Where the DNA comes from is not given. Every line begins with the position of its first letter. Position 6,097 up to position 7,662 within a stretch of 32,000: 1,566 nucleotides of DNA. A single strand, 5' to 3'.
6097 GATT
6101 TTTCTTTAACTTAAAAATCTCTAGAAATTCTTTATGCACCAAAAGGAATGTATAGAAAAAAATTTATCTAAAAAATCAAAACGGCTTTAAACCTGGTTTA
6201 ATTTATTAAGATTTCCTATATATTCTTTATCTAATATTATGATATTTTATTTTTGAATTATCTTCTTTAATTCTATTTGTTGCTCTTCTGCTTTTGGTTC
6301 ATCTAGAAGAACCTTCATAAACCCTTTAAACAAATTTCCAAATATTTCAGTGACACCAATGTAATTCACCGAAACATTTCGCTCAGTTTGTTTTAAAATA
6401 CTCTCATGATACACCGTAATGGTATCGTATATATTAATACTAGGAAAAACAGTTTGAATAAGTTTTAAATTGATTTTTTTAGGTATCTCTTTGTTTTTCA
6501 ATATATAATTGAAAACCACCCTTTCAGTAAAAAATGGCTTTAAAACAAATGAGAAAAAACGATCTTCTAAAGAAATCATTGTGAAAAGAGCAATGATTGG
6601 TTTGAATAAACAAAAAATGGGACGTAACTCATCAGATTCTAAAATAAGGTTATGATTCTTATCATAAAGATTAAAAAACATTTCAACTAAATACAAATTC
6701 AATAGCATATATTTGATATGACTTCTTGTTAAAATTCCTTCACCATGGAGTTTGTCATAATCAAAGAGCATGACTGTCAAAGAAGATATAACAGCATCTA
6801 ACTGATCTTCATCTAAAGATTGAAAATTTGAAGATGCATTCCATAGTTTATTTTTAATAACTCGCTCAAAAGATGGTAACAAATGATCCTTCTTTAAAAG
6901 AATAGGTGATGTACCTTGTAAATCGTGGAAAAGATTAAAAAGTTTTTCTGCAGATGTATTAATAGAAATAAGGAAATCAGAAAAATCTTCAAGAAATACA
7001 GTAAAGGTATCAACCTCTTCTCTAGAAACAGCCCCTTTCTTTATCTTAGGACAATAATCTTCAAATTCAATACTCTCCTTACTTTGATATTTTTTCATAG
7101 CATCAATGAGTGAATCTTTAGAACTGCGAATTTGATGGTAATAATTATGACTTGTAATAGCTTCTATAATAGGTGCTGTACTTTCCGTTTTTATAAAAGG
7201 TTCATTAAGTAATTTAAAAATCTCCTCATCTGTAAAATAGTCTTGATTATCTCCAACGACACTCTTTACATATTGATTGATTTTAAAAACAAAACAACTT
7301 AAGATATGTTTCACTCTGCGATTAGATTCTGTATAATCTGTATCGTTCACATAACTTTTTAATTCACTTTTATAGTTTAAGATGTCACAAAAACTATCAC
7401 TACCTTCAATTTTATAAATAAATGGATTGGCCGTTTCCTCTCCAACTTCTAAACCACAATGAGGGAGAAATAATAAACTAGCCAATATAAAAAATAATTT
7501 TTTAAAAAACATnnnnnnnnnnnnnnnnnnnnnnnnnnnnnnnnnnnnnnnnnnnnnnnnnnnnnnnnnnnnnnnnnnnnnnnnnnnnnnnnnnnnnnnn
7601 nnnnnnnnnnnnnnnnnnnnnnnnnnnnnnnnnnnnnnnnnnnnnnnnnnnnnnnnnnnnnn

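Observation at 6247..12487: Tandemly duplicated two-gene module (roughly 460-aa OM beta-barrel plus secreted partner) of unrecognised family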

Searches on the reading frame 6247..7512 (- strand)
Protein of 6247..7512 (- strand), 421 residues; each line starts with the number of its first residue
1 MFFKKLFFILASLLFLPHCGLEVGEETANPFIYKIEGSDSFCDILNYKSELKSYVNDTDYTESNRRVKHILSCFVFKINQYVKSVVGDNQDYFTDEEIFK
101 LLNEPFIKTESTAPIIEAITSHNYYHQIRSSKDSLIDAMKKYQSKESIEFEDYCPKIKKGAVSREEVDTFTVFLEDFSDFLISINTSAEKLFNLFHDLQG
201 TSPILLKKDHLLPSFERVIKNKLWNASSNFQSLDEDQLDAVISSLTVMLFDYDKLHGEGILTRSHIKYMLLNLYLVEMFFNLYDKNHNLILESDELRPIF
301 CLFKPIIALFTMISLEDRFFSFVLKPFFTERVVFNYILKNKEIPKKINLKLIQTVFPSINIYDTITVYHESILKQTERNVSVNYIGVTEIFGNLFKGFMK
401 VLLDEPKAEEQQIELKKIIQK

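Call 3: search_protein_families(library=pfam, proteins=[window:6247-7512:-], max_evalue=1)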
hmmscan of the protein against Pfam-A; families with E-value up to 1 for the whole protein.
window:6247-7512:- (421 aa): 4 families
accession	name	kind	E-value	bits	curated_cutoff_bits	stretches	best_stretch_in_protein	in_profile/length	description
PF18041.7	MapZ_EC1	-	0.03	15.1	33.1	1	80-143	16-80/129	MapZ extracellular domain 1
PF13405.12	EF-hand_6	-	0.04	14.1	25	1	277-300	3-26/30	EF-hand domain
PF05055.17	DUF677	-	0.059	12.7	29.1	1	74-197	39-161/336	Protein of unknown function (DUF677)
PF18634.6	RXLR_WY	-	0.08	13.3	26.7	0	90-103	8-21/51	RXLR phytopathogen effector protein WY-domain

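Call 4: search_protein_families(library=ncbifam, proteins=[window:6247-7512:-], max_evalue=1)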
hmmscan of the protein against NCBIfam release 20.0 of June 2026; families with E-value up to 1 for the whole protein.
window:6247-7512:- (421 aa): 0 families

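Call 16: find_homologous_proteins(query=window:6247-7512:-, max_evalue=0.001)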
Query window:6247-7512:- (421 aa): 3 proteins with E <= 0.001 among 4303 candidates.
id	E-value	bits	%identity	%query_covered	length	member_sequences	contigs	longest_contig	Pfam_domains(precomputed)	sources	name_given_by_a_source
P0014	2.6e-273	924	100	100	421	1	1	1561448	-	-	-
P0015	1.9e-122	427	52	95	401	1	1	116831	-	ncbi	-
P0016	1.5e-34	138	31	78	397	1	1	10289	-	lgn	-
